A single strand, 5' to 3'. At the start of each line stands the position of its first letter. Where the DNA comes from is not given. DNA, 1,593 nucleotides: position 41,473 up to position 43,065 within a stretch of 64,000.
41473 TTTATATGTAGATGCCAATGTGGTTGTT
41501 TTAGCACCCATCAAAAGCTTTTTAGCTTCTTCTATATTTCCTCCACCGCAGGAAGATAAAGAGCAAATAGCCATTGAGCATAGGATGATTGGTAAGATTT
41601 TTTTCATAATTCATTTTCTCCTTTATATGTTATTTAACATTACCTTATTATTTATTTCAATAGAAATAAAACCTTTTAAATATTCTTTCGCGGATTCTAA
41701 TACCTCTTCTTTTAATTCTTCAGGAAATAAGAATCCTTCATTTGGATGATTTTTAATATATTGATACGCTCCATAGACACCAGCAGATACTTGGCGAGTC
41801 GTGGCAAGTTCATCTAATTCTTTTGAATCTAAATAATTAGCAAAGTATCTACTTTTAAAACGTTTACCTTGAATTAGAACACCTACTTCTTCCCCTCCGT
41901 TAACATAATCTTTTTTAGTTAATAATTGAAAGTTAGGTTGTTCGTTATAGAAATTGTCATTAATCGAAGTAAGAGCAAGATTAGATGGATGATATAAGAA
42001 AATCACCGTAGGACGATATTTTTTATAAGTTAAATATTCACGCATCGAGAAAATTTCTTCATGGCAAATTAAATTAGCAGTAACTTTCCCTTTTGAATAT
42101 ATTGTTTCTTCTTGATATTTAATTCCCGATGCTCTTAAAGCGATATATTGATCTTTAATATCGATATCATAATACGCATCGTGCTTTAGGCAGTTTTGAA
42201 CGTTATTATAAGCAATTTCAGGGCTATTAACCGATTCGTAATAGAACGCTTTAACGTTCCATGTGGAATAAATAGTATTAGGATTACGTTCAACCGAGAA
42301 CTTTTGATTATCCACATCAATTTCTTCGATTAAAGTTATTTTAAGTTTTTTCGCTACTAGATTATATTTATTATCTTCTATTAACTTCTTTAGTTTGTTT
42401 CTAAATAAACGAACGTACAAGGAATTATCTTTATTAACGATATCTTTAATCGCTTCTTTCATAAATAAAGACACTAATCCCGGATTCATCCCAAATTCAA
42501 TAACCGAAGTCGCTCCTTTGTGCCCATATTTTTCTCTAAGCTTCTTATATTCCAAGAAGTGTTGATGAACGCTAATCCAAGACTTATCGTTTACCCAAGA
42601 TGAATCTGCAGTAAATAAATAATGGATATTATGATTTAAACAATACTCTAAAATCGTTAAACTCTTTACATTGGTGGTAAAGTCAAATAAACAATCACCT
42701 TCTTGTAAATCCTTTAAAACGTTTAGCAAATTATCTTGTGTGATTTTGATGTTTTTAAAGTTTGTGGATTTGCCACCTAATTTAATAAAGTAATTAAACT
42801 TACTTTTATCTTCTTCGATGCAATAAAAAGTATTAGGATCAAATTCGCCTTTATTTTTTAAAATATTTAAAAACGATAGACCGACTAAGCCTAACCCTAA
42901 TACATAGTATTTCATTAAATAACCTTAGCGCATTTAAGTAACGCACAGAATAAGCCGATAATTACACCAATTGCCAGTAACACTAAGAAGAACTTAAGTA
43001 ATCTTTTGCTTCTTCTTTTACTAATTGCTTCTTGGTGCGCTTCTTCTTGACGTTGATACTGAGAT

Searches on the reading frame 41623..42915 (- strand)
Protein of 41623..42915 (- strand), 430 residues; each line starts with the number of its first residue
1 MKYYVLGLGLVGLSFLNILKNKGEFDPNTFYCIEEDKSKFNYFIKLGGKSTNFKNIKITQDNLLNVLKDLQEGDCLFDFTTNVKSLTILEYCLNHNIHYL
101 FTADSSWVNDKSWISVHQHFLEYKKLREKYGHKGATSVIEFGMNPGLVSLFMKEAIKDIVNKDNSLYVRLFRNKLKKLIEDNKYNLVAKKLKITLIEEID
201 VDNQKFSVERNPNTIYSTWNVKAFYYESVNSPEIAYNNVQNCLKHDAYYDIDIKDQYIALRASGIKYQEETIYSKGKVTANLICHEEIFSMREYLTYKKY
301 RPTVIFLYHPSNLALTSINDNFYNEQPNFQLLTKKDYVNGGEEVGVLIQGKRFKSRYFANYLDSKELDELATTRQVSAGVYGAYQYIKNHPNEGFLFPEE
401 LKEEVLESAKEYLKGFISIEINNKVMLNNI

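Call 75: search_protein_families(library=pfam, proteins=[window:41623-42915:-], max_evalue=0.00001)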
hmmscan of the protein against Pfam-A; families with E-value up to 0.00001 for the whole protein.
window:41623-42915:- (430 aa): 2 families
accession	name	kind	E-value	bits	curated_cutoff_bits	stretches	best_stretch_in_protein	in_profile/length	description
PF03435.24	Sacchrp_dh_NADP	-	1.5e-11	45.1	25.1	1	5-138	3-129/129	Saccharopine dehydrogenase NADP binding domain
PF16653.10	Sacchrp_dh_C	-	6.3e-06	26.9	31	0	142-411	1-258/265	Saccharopine dehydrogenase C-terminal domain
